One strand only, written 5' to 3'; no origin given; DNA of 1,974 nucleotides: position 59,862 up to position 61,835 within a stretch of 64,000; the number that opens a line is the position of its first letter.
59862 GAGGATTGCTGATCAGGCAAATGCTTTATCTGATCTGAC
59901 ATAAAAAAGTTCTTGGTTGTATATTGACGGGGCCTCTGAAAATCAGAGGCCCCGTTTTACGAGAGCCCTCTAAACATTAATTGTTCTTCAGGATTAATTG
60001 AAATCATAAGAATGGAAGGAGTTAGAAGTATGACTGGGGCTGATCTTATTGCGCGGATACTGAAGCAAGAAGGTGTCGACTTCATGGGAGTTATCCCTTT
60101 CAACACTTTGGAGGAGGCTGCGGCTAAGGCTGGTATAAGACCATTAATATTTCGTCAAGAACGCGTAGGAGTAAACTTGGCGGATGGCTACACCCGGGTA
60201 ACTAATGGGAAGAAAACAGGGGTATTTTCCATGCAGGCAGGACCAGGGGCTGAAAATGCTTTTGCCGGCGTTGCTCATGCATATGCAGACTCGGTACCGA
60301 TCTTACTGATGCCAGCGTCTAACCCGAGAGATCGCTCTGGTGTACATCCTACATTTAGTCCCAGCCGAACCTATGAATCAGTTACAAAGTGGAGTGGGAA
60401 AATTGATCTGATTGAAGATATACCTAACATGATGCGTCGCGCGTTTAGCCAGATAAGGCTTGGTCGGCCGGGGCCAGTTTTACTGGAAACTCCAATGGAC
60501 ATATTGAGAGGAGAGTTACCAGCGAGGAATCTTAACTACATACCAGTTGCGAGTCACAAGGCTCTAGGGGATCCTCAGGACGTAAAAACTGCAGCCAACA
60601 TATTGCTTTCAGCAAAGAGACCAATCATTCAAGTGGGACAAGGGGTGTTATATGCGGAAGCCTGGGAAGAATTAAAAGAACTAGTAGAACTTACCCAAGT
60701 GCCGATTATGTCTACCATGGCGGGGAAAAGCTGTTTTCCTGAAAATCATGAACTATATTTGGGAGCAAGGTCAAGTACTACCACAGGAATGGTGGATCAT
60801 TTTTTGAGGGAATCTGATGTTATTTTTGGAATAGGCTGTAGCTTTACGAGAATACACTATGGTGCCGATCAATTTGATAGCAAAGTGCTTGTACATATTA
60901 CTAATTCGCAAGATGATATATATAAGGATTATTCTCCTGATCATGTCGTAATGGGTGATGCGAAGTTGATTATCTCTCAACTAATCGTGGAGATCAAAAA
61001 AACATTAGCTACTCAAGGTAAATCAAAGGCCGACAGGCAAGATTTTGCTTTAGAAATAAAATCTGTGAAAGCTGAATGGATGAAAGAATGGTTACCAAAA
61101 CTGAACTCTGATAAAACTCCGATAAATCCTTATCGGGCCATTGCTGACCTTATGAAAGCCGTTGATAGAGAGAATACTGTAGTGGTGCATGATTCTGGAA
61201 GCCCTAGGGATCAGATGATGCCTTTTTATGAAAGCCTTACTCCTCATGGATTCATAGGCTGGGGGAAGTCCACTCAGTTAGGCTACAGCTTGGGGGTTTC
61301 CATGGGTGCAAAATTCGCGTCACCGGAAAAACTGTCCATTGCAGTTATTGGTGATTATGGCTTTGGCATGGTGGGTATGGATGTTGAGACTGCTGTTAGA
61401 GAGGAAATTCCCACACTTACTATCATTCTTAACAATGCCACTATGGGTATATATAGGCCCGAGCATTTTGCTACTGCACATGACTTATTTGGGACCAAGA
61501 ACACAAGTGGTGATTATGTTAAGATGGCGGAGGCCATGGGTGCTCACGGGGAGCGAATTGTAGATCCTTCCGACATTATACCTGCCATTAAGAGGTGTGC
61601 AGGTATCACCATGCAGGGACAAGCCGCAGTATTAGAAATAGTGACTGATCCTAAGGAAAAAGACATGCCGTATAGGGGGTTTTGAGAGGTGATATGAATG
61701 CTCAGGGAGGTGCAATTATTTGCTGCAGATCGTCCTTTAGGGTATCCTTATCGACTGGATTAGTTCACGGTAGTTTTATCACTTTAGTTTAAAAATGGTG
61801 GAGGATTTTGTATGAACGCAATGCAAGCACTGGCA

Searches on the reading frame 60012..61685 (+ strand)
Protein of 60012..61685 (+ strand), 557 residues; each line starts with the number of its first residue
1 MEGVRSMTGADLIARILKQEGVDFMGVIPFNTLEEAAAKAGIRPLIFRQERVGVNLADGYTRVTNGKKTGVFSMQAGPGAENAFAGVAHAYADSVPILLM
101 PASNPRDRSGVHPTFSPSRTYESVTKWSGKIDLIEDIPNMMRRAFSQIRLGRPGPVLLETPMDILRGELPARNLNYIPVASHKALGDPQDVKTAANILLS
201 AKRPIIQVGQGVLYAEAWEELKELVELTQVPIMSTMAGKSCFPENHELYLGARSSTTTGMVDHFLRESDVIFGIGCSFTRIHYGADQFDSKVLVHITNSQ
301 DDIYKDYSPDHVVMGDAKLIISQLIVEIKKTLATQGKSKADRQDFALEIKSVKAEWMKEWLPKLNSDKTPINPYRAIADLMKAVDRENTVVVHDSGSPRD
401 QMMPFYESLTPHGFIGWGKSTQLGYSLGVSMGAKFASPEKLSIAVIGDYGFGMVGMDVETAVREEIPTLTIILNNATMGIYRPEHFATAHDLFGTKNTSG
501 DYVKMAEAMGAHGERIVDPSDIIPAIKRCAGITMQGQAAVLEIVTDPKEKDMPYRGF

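Call 4: search_protein_families(library=ncbifam, proteins=[window:60012-61685:+])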
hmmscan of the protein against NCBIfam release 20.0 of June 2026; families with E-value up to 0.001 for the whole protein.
window:60012-61685:+ (557 aa): 51 families (the best 25 are shown)
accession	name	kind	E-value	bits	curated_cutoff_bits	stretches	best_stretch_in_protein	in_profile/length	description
NF004807.0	PRK06154.1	equivalog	1.2e-207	691.1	607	1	5-549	18-557/565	thiamine pyrophosphate-requiring protein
NF004919.0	PRK06276.1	equivalog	1.1e-82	278.3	866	1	7-549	1-542/582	acetolactate synthase large subunit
TIGR00118.1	acolac_lg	equivalog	1.1e-82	278.3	538.35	1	7-553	1-542/557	biosynthetic-type acetolactate synthase large subunit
NF006187.0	PRK08322.1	equivalog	1e-74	251.9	509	1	7-530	2-516/548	acetolactate synthase large subunit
NF004710.0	PRK06048.1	equivalog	1.3e-73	248.4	976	1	4-553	5-545/561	acetolactate synthase large subunit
NF008431.0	PRK11269.1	equivalog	1.5e-71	241.6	791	1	7-544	4-554/591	glyoxylate carboligase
NF005039.0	PRK06456.1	equivalog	2.5e-69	234.3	868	1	8-530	3-532/572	acetolactate synthase large subunit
NF004772.0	PRK06112.1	subfamily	1.7e-65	221.4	673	1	5-548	12-562/578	acetolactate synthase catalytic subunit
NF006052.0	PRK08199.1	subfamily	2.1e-65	221.1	539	1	5-549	6-541/559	thiamine pyrophosphate protein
NF006122.0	PRK08266.1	subfamily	2.2e-64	217.9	571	1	5-544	2-523/543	hypothetical protein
NF005860.0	PRK07789.1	equivalog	1.8e-62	211.6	881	1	5-533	32-568/615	acetolactate synthase large subunit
TIGR01504.1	glyox_carbo_lig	equivalog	1.1e-60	205.9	711.2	1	7-538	3-546/589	glyoxylate carboligase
NF006581.0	PRK09107.1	equivalog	6.3e-60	203.1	974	1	5-528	9-539/595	acetolactate synthase 3 large subunit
NF005712.0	PRK07524.1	subfamily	1.5e-59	201.9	500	1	7-530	3-517/536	5-guanidino-2-oxopentanoate decarboxylase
NF004516.0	PRK05858.1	equivalog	1.8e-59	201.7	587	1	6-549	10-539/548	acetolactate synthase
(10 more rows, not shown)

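Call 5: search_protein_families(library=pfam, proteins=[window:60012-61685:+])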
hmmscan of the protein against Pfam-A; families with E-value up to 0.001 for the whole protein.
window:60012-61685:+ (557 aa): 3 families
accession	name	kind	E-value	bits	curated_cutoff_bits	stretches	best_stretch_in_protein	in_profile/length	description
PF00205.28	TPP_enzyme_M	-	4.9e-30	104.5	30.4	1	191-324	1-137/137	Thiamine pyrophosphate enzyme, central domain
PF02775.26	TPP_enzyme_C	-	4.2e-26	92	21.9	1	395-542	2-150/151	Thiamine pyrophosphate enzyme, C-terminal TPP binding domain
PF02776.23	TPP_enzyme_N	-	1.4e-21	76.9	26.8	1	7-112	1-108/119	Thiamine pyrophosphate enzyme, N-terminal TPP binding domain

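Call 22: search_solved_structures(query=window:60012-61685:+, max_evalue=1e-30)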
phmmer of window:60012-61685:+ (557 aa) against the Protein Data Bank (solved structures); distinct sequences matched with E-value up to 1e-30: 50.
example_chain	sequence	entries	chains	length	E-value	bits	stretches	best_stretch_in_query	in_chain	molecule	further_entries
8i05_A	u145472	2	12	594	6.6e-59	202.9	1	4-544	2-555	Glyoxylate carboligase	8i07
8i08_A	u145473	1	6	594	1.1e-58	202.2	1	4-544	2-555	Glyoxylate carboligase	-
8beo_A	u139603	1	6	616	1.4e-58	201.8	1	5-544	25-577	Glyoxylate carboligase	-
8i01_A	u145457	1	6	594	2e-58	201.3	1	4-544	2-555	Glyoxylate carboligase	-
2pan_A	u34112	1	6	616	2.3e-58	201.1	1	5-544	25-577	Glyoxylate carboligase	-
8xod_A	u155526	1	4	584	2.6e-58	200.9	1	5-529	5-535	BbmA-G484F complex with CBOA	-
8x3x_A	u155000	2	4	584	4.2e-58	200.3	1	5-529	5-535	BbmA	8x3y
7ct6_A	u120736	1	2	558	1.7e-56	194.9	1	7-540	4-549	Glyoxylate carboligase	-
8vzc_A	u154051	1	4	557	3.2e-52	180.9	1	7-540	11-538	Oxalyl-CoA decarboxylase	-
8vzf_A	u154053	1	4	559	3.2e-52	180.9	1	7-540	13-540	2-Hydroxyacyl-CoA Lyase/Synthase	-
8vza_A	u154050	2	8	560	3.2e-52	180.9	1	7-540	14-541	2-Hydroxyacyl-CoA lyase/Synthase | Oxalyl-CoA decarboxylase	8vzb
8vzd_A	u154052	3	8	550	8.4e-48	166.3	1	6-544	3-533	2-Hydroxyacyl-CoA Lyase/Synthase TbHACS | Oxalyl-CoA decarboxylase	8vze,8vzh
8vzj_A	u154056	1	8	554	2.8e-47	164.5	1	6-530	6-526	Oxalyl-CoA decarboxylase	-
6xn8_A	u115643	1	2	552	5.9e-46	160.2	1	7-539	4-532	2-hydroxyacyl-CoA lyase 1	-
7u25_A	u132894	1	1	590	2.6e-44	154.8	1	8-482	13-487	Acetolactate synthase, chloroplastic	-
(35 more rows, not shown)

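Call 25: find_homologous_proteins(query=window:60012-61685:+, max_evalue=1e-20)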
Query window:60012-61685:+ (557 aa): 7964 proteins with E <= 1e-20 among 8000 candidates; the best 120 are listed.
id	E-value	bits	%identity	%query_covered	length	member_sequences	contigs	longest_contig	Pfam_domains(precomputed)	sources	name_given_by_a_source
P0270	0.0e+0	1248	100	99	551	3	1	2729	PF02775.27,PF02776.24,PF00205.29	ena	-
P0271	1.8e-286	969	77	99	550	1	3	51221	PF02775.27,PF02776.24,PF00205.29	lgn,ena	-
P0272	1.0e-278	943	74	99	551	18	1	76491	PF02775.27,PF02776.24,PF00205.29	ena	-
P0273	7.1e-278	941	72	99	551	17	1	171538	PF02775.27,PF02776.24,PF00205.29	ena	-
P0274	3.3e-277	938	73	99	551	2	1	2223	PF02775.27,PF02776.24,PF00205.29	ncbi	-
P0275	7.5e-277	937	72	99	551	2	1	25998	PF02775.27,PF02776.24,PF00205.29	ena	-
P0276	8.8e-276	934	73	99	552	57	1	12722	PF02775.27,PF02776.24,PF00205.29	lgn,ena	-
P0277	2.5e-275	932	72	99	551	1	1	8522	PF02775.27,PF02776.24,PF00205.29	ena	-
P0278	6.2e-275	931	72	99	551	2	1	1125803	PF02775.27,PF02776.24,PF00205.29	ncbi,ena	-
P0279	2.5e-274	929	75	96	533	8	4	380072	PF02775.27,PF02776.24,PF00205.29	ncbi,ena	-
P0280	5.0e-274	928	72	99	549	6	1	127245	PF02775.27,PF02776.24,PF00205.29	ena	-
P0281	7.8e-274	927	72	99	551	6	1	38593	PF02775.27,PF02776.24,PF00205.29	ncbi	-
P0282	1.5e-273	926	72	99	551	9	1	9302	PF02775.27,PF02776.24,PF00205.29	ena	-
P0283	1.5e-273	926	72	99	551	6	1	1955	PF02775.27,PF02776.24,PF00205.29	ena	-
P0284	2.3e-273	926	72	99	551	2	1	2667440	PF02775.27,PF02776.24,PF00205.29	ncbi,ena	-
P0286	5.5e-273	924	71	99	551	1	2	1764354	PF02775.27,PF02776.24,PF00205.29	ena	-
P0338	6.5e-249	845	66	99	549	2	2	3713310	PF02775.27,PF02776.24,PF00205.29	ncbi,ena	-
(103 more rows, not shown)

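Call 26: find_encoding_contigs(protein=P0271, flank=10000, max_places=2)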
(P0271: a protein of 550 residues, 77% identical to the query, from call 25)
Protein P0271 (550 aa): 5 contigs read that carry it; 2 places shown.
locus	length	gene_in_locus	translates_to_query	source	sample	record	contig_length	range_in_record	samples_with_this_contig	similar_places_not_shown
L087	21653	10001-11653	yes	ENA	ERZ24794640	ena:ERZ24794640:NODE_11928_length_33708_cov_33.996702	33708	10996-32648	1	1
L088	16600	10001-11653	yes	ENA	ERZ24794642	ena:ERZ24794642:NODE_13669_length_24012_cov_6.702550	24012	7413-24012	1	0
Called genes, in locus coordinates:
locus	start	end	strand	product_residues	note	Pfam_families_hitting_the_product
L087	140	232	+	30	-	-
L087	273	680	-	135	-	PF07366:SnoaL (weak), PF12680:SnoaL_2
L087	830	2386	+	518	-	PF00732:GMC_oxred_N, PF00890:FAD_binding_2 (faint), PF01266:DAO (faint), PF05834:Lycopene_cycl (faint), PF07992:Pyr_redox_2 (faint), PF05199:GMC_oxred_C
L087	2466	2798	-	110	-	PF03683:UPF0175 (weak)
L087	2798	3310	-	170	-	PF11848:DUF3368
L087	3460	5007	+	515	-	PF00732:GMC_oxred_N, PF01266:DAO (faint), PF05834:Lycopene_cycl (faint), PF05199:GMC_oxred_C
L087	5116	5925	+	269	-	PF11376:DUF3179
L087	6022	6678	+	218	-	PF11376:DUF3179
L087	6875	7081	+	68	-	-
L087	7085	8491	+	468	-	PF01425:Amidase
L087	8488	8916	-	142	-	-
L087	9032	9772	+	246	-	PF03537:Glyco_hydro_114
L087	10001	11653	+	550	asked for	PF02776:TPP_enzyme_N, PF00205:TPP_enzyme_M, PF02775:TPP_enzyme_C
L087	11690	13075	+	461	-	PF01979:Amidohydro_1, PF07969:Amidohydro_3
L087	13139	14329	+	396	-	PF05935:Arylsulfotrans, PF14269:Arylsulfotran_2, PF05935:Arylsulfotrans (weak)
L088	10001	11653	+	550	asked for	PF02776:TPP_enzyme_N, PF00205:TPP_enzyme_M, PF02775:TPP_enzyme_C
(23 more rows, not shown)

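Call 27: find_encoding_contigs(protein=P0286, flank=10000, max_places=1)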
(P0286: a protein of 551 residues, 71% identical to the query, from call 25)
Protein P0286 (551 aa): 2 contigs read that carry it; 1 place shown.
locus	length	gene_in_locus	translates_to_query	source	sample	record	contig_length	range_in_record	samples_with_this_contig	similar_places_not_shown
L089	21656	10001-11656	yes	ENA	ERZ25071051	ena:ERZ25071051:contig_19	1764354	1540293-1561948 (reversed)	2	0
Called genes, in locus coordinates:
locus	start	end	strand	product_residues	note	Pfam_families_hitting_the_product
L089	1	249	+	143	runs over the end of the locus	-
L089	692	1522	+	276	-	PF00899:ThiF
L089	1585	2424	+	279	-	PF00581:Rhodanese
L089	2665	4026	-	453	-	PF13546:DDE_5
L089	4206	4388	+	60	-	-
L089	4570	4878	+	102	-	-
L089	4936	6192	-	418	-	PF01979:Amidohydro_1, PF07969:Amidohydro_3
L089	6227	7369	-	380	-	PF01979:Amidohydro_1, PF07969:Amidohydro_3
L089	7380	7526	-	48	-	PF22039:HUTI_composite_bact (weak)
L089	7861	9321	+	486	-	-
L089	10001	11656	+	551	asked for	PF02776:TPP_enzyme_N, PF00205:TPP_enzyme_M, PF02775:TPP_enzyme_C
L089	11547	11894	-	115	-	PF09365:DUF2461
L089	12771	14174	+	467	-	PF08811:DUF1800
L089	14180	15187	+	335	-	PF08450:SGL (faint), PF13449:Phytase-like (faint), PF25021:TEN_NHL (faint), PF17170:DUF5128 (faint), PF24684:Vgb_lyase (weak), PF01436:NHL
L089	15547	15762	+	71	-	-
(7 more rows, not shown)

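Call 28: find_encoding_contigs(protein=P0338, flank=10000, max_places=1)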
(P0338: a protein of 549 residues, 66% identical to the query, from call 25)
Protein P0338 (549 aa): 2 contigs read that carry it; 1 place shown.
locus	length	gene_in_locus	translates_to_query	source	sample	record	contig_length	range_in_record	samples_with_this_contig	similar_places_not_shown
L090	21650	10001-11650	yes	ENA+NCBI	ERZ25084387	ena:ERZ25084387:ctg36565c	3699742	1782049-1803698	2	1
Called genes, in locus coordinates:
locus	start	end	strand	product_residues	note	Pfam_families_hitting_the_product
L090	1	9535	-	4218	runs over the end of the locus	-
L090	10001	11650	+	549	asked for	PF02776:TPP_enzyme_N, PF00205:TPP_enzyme_M, PF02775:TPP_enzyme_C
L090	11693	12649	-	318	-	PF00389:2-Hacid_dh, PF02826:2-Hacid_dh_C, PF03446:NAD_binding_2 (weak)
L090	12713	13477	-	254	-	PF02811:PHP (weak), PF13263:PHP_C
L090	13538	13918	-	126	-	-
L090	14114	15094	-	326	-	PF00528:BPD_transp_1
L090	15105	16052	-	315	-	PF00528:BPD_transp_1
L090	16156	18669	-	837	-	PF00496:SBP_bac_5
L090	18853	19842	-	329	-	PF02423:OCD_Mu_crystall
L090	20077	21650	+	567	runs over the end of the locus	PF01274:MS_TIM-barrel, PF20659:MS_C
